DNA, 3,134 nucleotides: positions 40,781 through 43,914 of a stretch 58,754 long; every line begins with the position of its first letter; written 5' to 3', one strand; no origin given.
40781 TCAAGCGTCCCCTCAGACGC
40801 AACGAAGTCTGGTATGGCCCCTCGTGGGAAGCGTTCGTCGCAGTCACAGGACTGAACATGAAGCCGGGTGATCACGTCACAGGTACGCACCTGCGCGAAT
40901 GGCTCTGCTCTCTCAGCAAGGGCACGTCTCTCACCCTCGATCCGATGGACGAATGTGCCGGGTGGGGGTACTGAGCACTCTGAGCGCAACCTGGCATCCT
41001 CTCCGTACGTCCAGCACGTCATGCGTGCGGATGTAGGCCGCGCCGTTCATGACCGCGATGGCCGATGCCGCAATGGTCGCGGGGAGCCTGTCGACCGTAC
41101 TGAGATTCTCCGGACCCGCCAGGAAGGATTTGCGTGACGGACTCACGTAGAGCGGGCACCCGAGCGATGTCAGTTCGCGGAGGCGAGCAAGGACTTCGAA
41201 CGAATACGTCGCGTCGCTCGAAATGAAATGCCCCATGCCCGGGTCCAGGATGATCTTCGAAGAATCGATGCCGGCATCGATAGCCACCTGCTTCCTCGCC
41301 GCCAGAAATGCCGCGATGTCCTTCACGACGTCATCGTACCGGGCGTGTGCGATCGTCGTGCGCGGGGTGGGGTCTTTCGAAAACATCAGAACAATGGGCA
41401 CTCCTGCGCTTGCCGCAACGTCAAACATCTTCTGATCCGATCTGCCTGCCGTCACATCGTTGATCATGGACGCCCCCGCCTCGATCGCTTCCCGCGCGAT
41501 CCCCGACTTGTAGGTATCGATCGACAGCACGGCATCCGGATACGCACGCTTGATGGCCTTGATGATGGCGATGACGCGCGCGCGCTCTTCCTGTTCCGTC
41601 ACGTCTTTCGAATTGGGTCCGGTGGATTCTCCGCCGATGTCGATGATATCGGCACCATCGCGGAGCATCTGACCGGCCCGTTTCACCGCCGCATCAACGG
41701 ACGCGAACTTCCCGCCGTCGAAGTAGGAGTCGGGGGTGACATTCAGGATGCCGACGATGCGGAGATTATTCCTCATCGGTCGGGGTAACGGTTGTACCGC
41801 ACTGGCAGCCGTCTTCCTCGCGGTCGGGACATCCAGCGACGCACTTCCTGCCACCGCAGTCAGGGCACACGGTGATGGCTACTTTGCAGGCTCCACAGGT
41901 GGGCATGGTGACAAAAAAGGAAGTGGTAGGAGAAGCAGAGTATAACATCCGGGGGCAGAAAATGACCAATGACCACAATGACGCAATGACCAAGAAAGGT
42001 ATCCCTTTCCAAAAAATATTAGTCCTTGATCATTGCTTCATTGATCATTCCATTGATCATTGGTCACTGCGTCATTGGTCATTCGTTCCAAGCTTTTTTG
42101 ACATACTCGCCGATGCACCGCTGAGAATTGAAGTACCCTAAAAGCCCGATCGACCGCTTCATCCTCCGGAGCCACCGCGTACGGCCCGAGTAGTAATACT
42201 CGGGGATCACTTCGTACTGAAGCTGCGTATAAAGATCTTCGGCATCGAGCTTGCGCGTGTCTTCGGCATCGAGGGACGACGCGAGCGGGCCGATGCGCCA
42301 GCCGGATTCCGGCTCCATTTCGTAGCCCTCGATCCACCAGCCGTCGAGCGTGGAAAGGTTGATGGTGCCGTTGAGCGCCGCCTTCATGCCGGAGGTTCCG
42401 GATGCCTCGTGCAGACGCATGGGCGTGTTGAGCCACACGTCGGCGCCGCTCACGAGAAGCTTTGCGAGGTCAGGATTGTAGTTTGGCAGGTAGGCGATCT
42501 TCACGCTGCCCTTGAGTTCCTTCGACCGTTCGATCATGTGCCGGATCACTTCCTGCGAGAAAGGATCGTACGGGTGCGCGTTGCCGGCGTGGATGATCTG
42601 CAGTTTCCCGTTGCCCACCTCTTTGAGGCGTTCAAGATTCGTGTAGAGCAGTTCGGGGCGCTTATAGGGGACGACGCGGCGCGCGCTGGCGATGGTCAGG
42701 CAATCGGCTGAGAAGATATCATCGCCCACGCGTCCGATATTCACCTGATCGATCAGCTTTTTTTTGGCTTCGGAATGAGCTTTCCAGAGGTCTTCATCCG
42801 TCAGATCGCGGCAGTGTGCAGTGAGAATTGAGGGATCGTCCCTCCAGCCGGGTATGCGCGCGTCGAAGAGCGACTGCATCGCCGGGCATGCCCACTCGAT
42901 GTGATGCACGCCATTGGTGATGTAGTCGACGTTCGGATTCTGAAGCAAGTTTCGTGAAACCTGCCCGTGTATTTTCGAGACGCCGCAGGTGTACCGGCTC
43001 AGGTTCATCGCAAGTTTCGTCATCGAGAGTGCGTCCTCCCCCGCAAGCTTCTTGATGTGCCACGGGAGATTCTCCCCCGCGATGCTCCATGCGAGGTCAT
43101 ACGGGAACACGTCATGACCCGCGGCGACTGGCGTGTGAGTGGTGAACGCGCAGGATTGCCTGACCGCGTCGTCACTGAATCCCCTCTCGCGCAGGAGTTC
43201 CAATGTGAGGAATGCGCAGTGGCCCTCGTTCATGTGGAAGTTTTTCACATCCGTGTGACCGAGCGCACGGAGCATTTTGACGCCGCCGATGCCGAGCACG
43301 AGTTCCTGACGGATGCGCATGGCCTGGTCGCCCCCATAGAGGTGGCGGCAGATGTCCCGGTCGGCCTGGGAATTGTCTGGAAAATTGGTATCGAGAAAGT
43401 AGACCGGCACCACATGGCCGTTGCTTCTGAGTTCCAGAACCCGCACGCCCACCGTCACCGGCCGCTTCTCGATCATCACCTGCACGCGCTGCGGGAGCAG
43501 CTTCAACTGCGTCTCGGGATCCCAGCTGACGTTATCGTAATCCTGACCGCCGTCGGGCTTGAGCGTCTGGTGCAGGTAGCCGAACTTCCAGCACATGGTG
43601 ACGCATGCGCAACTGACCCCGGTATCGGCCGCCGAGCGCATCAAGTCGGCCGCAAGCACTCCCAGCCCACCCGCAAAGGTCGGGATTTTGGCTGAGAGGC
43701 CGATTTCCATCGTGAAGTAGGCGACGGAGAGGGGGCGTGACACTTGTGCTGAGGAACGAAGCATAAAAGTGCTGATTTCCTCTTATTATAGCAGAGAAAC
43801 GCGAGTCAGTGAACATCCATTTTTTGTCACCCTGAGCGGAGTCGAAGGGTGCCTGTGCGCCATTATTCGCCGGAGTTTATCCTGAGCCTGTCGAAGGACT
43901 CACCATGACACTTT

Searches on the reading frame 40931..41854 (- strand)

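Call 20: search_protein_families(library=pfam, proteins=[window:40931-41854:-], max_evalue=0.001)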
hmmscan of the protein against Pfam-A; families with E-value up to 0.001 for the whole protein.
window:40931-41854:- (307 aa): 1 family
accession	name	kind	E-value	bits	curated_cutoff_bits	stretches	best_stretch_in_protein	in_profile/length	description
PF00809.28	Pterin_bind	-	2.5e-71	240.6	25.5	1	35-278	2-244/244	Pterin binding enzyme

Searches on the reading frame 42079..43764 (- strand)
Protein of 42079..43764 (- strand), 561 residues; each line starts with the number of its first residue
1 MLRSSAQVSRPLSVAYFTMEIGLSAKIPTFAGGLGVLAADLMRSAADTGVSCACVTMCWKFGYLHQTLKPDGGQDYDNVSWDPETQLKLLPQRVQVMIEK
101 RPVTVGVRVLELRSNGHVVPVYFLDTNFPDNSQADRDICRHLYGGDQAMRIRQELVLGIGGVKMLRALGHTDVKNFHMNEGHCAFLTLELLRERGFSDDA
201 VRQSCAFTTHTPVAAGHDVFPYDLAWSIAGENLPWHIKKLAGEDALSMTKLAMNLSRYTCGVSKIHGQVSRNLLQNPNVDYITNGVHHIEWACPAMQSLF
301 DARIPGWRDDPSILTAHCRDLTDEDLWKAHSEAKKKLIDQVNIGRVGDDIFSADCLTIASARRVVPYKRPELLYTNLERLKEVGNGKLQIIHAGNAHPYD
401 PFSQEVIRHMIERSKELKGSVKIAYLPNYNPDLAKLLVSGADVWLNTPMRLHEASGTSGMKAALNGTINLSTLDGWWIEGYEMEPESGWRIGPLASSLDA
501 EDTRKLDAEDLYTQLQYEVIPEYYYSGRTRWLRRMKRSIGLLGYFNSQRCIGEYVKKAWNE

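Call 20: search_protein_families(library=pfam, proteins=[window:42079-43764:-], max_evalue=0.001)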
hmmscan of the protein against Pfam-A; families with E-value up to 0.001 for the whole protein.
window:42079-43764:- (561 aa): 1 family
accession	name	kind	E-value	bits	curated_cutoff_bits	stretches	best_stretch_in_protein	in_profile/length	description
PF00343.26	Phosphorylase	-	1.4e-27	96.8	27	1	243-480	321-584/713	Carbohydrate phosphorylase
